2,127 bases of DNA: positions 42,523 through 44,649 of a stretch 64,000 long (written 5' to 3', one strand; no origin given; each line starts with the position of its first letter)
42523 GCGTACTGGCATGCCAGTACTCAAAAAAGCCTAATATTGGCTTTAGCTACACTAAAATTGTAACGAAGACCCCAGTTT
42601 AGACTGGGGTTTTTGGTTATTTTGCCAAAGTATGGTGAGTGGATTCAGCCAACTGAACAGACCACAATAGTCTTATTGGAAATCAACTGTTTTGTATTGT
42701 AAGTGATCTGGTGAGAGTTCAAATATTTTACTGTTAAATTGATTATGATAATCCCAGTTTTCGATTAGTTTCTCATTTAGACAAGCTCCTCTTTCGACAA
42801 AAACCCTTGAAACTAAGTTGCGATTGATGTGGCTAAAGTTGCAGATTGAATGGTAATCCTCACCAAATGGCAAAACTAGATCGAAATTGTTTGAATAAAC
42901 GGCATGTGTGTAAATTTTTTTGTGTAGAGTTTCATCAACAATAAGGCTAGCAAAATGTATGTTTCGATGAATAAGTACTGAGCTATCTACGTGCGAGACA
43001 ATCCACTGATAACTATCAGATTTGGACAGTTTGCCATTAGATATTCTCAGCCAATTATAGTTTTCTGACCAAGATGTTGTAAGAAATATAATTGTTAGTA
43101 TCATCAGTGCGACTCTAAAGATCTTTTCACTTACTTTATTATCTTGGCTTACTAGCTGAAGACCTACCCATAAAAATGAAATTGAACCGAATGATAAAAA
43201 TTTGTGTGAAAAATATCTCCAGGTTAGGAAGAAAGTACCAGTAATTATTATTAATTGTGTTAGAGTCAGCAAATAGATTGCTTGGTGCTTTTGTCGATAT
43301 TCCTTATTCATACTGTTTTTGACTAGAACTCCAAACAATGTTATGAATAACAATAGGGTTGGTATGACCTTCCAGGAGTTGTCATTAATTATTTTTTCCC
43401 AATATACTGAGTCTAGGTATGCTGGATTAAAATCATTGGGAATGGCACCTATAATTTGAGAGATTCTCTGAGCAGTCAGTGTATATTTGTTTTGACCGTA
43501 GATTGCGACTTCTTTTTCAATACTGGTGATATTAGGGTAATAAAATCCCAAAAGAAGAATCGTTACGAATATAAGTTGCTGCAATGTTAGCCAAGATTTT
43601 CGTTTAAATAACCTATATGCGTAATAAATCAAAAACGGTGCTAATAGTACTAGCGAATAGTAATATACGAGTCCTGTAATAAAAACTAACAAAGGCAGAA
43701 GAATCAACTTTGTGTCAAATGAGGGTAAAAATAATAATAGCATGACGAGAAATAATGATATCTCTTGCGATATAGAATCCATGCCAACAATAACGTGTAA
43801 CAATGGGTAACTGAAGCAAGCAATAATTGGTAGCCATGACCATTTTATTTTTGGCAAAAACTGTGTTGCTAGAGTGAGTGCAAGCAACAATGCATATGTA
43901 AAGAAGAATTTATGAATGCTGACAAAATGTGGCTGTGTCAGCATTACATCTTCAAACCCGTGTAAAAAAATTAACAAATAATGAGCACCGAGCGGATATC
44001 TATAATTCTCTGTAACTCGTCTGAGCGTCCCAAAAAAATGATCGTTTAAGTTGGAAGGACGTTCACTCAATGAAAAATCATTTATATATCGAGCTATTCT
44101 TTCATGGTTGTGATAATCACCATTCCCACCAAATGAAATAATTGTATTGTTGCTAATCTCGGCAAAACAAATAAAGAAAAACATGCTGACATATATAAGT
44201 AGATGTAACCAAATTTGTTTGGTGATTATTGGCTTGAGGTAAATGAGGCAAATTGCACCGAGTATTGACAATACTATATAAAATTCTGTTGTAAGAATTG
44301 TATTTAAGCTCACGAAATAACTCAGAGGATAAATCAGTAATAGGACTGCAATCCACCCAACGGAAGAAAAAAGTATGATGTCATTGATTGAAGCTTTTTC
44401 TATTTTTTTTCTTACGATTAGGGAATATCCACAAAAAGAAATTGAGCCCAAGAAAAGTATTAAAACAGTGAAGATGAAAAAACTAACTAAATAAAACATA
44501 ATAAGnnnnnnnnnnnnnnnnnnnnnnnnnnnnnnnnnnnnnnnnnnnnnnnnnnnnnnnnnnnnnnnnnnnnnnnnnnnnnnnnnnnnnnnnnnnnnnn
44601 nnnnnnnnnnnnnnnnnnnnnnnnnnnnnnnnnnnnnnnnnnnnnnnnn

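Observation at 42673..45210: AT-rich two-gene glycosylation islet (GT2 plus large GT-C-like membrane protein) on the minus strand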

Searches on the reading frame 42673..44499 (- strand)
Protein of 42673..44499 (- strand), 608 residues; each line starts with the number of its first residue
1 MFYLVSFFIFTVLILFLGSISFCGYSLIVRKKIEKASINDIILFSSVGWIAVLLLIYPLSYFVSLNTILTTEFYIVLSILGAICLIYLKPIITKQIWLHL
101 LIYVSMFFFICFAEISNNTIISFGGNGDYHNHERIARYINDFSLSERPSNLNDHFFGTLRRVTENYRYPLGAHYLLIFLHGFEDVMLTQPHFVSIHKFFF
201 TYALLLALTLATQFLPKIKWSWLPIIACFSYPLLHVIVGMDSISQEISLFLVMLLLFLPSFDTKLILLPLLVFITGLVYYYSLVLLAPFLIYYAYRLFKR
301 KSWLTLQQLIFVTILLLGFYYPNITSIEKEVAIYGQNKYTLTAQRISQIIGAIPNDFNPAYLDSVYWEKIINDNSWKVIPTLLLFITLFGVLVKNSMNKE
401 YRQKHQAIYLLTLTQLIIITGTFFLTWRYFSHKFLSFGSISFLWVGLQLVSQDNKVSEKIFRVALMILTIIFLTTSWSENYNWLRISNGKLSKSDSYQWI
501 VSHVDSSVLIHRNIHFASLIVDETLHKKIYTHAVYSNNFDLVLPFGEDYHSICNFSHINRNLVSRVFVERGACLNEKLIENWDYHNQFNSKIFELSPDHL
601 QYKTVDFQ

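Call 6: search_protein_families(library=pfam, proteins=[window:42673-44499:-], max_evalue=0.01)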
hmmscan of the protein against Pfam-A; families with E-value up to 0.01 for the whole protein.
window:42673-44499:- (608 aa): 0 families

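Call 7: search_protein_families(library=ncbifam, proteins=[window:42673-44499:-], max_evalue=0.01)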
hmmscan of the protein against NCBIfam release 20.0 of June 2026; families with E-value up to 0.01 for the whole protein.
window:42673-44499:- (608 aa): 0 families

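Call 8: find_homologous_proteins(query=window:42673-44499:-, max_evalue=0.001)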
Query window:42673-44499:- (608 aa): 1 proteins with E <= 0.001 among 8000 candidates.
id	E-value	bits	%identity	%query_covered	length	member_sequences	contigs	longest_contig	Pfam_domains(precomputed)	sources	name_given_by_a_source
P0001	0.0e+0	1348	100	100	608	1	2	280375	-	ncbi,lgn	-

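Call 11: find_encoding_contigs(protein=P0001, flank=10000, max_places=6)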
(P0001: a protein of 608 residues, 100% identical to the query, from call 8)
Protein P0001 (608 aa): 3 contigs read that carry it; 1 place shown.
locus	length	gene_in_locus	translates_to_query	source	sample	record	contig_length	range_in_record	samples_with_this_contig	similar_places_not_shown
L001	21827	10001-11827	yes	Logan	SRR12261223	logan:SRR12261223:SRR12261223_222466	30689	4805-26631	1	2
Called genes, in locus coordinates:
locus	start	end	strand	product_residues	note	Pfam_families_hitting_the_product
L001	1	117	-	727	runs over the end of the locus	PF17854:FtsK_alpha, PF01580:FtsK_SpoIIIE, PF09397:FtsK_gamma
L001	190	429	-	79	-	-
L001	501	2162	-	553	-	PF00753:Lactamase_B, PF12706:Lactamase_B_2 (weak), PF22505:RNase_J_b_CASP, PF17770:RNase_J_C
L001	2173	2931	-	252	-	-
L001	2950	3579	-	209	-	PF03167:UDG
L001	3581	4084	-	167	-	-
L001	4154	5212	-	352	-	PF07724:AAA_2 (weak), PF07728:AAA_5 (weak), PF13401:AAA_22 (faint), PF00004:AAA, PF22667:Lon_lid (weak)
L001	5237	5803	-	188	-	-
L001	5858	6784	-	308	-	PF00294:PfkB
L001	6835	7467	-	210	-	PF18306:LDcluster4, PF03641:Lysine_decarbox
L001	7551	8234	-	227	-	PF00834:Ribul_P_3_epim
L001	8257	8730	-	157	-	PF02502:LacAB_rpiB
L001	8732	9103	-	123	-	PF01883:FeS_assembly_P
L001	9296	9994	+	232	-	PF00535:Glycos_transf_2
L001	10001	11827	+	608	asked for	-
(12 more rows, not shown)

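Call 23: search_protein_representatives(protein=window:42673-44499:-)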
Query: 608 residues. Proteins with E-value up to 0.001 (for the whole library): 6; up to 1e-10: 6; up to 1e-30: 3. The best 6 are listed.
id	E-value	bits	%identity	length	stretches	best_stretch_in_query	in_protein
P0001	0.0e+00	1347.8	100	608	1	1-608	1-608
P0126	2.3e-111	389.8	37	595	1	1-593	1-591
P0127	1.5e-45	172.5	30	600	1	1-591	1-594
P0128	2.6e-15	72.6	26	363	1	244-594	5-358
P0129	6.5e-13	64.7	28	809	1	9-545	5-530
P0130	2.2e-12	63.0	27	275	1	385-590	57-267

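Call 27: search_protein_families(library=pfam, proteins=[P0126, P0127, P0128, P0129, P0130], max_evalue=1)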
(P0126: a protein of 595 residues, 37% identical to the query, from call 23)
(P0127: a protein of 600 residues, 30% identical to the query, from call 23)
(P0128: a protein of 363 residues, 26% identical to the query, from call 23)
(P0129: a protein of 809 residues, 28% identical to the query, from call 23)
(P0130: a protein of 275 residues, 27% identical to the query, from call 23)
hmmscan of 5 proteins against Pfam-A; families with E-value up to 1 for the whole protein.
P0126 (595 aa): 0 families

P0127 (600 aa): 0 families

P0128 (363 aa): 1 family
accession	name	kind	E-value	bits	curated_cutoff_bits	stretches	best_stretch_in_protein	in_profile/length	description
PF23031.1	GBD_ELAPOR1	-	0.15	12.4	27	1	262-306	8-52/165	ELAPOR1-like, galactose binding domain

P0129 (809 aa): 0 families

P0130 (275 aa): 9 families
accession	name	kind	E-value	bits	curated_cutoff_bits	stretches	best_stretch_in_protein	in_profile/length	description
PF07695.17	7TMR-DISM_7TM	-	0.00073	19.9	29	1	48-149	68-167/205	7TM diverse intracellular signalling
PF02673.24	BacA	-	0.0036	17.5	33.4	1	12-124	9-132/257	Bacitracin resistance protein BacA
PF19529.4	DUF6057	-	0.0092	15.4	29.8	1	55-147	165-247/569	Family of unknown function (DUF6057)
PF07698.17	7TM-7TMR_HD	-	0.015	15.7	29.4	1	47-118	3-75/190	7TM receptor with intracellular HD hydrolase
PF12679.13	ABC2_membrane_2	-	0.019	14.6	27.2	1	48-127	158-219/283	ABC-2 family transporter protein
PF12326.13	EOS1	-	0.06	13.8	23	0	114-152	49-86/163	N-glycosylation protein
PF20282.3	CTD6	-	0.062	14.2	26.4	1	152-205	41-95/130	C-terminal domain 6 of the ABC-three component (ABC-3C) systems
PF19554.4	DUF6077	-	0.072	12.3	27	1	11-144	162-299/354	Family of unknown function (DUF6077)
PF11992.13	TgpA_N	-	0.25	10.7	30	1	45-146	13-117/333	TgpA N-terminal domain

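Call 29: find_encoding_contigs(protein=P0125, flank=10000, max_places=10)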
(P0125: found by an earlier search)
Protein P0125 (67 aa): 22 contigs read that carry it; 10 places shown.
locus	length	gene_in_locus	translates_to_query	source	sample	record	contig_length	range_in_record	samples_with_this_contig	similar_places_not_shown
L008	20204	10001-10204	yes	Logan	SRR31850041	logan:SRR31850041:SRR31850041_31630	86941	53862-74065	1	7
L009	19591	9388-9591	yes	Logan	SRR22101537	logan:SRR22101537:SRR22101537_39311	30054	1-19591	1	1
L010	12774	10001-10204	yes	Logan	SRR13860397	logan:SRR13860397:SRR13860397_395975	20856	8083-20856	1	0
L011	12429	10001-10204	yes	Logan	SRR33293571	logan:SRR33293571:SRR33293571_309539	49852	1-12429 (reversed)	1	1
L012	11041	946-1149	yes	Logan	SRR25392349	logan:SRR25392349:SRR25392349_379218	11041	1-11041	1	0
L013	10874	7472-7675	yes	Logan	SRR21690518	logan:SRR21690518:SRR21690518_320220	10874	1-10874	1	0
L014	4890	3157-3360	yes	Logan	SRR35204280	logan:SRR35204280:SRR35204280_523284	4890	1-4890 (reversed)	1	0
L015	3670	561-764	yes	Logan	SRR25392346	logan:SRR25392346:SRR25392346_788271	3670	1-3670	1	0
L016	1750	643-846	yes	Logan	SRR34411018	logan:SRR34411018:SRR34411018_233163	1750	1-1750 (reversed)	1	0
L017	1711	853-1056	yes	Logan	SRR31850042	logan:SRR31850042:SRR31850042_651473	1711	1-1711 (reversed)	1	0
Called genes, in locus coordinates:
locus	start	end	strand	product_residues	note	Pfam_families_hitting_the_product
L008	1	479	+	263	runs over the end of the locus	PF00005:ABC_tran, PF02463:SMC_N (faint), PF13304:AAA_21 (faint)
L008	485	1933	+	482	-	PF19295:SufBD_N, PF01458:SUFBD_core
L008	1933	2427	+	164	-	PF01458:SUFBD_core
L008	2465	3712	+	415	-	PF00266:Aminotran_5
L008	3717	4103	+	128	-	PF01592:NifU_N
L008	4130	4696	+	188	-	PF01931:NTPase_I-T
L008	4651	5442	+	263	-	PF00970:FAD_binding_6, PF08030:NAD_binding_6 (weak), PF00175:NAD_binding_1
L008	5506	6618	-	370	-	PF01820:Dala_Dala_lig_N, PF02786:CPSase_L_D2, PF07478:Dala_Dala_lig_C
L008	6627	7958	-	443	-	PF08245:Mur_ligase_M, PF02875:Mur_ligase_C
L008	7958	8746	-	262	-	PF12146:Hydrolase_4, PF00561:Abhydrolase_1, PF00975:Thioesterase (weak), PF12697:Abhydrolase_6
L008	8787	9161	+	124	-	PF13459:Fer4_15 (weak), PF13370:Fer4_13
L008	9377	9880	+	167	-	-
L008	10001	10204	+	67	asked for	-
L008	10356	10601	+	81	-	-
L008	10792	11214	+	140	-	-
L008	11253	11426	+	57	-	-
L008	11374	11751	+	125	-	PF01883:FeS_assembly_P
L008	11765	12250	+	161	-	PF02502:LacAB_rpiB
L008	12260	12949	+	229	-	PF00834:Ribul_P_3_epim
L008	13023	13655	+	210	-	PF18306:LDcluster4, PF03641:Lysine_decarbox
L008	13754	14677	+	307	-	PF00294:PfkB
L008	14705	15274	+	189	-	PF19077:Big_13 (weak)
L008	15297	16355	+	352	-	PF13401:AAA_22 (faint), PF07724:AAA_2, PF07728:AAA_5, PF00004:AAA, PF22667:Lon_lid (weak)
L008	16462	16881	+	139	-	-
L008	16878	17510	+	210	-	PF03167:UDG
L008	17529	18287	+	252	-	-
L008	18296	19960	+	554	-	PF00753:Lactamase_B, PF12706:Lactamase_B_2 (faint), PF22505:RNase_J_b_CASP, PF17770:RNase_J_C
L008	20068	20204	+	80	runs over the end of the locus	-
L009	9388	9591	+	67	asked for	-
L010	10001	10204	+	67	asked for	-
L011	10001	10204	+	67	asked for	-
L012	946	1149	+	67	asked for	-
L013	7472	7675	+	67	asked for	-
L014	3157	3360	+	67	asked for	-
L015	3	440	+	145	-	?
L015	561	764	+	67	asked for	-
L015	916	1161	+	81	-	-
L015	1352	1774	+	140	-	-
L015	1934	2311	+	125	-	PF01883:FeS_assembly_P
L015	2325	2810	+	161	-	PF02502:LacAB_rpiB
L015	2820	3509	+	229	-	PF00834:Ribul_P_3_epim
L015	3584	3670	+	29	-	?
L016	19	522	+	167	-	-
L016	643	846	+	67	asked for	-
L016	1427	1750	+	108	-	?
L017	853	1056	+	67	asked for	-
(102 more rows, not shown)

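Call 35: search_protein_families(library=pfam, proteins=[L008:10356-10601:+, L008:10792-11214:+, L016:1427-1750:+, L008:9377-9880:+], max_evalue=0.1)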
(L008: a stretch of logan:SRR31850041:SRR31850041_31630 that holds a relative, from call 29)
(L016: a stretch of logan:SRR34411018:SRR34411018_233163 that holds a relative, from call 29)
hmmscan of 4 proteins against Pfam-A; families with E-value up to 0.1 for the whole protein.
L008:10356-10601:+ (81 aa): 0 families

L008:10792-11214:+ (140 aa): 1 family
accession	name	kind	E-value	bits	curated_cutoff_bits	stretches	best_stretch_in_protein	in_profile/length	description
PF14329.11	DUF4386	-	0.014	15.7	27.6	1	20-131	99-202/210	Domain of unknown function (DUF4386)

L016:1427-1750:+ (108 aa): 1 family
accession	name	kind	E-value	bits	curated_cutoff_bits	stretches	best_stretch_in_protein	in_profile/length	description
PF06168.16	DUF981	-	0.021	15.2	29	1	6-99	80-171/186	Protein of unknown function (DUF981)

L008:9377-9880:+ (167 aa): 1 family
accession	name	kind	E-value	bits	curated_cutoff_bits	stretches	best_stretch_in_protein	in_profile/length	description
PF08638.16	Med14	-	0.072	12.9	25.6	0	38-94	126-182/191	Mediator complex subunit MED14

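Call 36: find_homologous_proteins(query=A1, max_evalue=0.001)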
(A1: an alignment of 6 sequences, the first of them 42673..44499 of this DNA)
Query A1 (6 sequences) (608 aa, profile of the alignment): 1 proteins with E <= 0.001 among 8000 candidates.
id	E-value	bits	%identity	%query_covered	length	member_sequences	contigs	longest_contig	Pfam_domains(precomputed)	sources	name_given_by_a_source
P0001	2.5e-261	887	100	100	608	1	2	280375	-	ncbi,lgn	-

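Call 39: find_encoding_contigs(protein=P0126, flank=8000, max_places=3)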
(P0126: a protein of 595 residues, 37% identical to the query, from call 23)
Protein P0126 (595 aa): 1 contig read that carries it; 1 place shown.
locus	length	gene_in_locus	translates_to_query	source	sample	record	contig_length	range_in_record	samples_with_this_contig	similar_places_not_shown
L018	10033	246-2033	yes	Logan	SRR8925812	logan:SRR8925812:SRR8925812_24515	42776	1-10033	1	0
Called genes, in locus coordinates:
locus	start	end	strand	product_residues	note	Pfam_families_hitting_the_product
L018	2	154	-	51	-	?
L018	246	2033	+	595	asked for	-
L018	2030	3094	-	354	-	PF00459:Inositol_P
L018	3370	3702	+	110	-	PF00338:Ribosomal_S10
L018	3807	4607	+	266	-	PF00297:Ribosomal_L3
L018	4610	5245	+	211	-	PF00573:Ribosomal_L4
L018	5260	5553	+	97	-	PF00276:Ribosomal_L23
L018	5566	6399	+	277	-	PF00181:Ribosomal_L2_N, PF03947:Ribosomal_L2_C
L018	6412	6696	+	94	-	PF00203:Ribosomal_S19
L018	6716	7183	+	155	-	PF00237:Ribosomal_L22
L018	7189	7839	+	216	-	PF07650:KH_2, PF05316:VAR1 (weak), PF00189:Ribosomal_S3_C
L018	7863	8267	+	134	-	PF00252:Ribosomal_L16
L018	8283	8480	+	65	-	PF00831:Ribosomal_L29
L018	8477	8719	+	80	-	PF00366:Ribosomal_S17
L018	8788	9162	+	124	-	PF00238:Ribosomal_L14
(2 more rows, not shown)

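Call 40: find_encoding_contigs(protein=P0127, flank=8000, max_places=3)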
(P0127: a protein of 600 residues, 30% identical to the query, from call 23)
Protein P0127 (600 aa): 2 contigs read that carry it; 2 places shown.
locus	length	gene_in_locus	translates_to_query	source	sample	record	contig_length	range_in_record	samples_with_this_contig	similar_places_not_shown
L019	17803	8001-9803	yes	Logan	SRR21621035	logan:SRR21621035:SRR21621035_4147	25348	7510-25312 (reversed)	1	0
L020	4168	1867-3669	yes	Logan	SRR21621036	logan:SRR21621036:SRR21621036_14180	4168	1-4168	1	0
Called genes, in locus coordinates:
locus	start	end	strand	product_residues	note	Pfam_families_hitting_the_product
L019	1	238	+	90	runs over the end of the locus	?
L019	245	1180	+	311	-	PF01073:3Beta_HSD (faint), PF01370:Epimerase, PF02719:Polysacc_synt_2 (faint), PF16363:GDP_Man_Dehyd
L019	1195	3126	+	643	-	PF03808:Glyco_tran_WecG, PF13472:Lipase_GDSL_2 (weak)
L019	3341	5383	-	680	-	-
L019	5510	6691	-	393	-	-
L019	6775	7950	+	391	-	PF13472:Lipase_GDSL_2 (faint)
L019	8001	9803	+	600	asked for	-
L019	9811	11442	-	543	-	-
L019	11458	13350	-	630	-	PF13231:PMT_2 (weak)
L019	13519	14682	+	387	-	PF13472:Lipase_GDSL_2 (faint), PF16822:ALGX (weak)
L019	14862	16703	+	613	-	PF13641:Glyco_tranf_2_3, PF00657:Lipase_GDSL, PF13472:Lipase_GDSL_2 (weak)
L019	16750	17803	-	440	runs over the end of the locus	PF01943:Polysacc_synt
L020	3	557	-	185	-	?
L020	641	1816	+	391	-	PF13472:Lipase_GDSL_2 (faint)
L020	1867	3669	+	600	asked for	-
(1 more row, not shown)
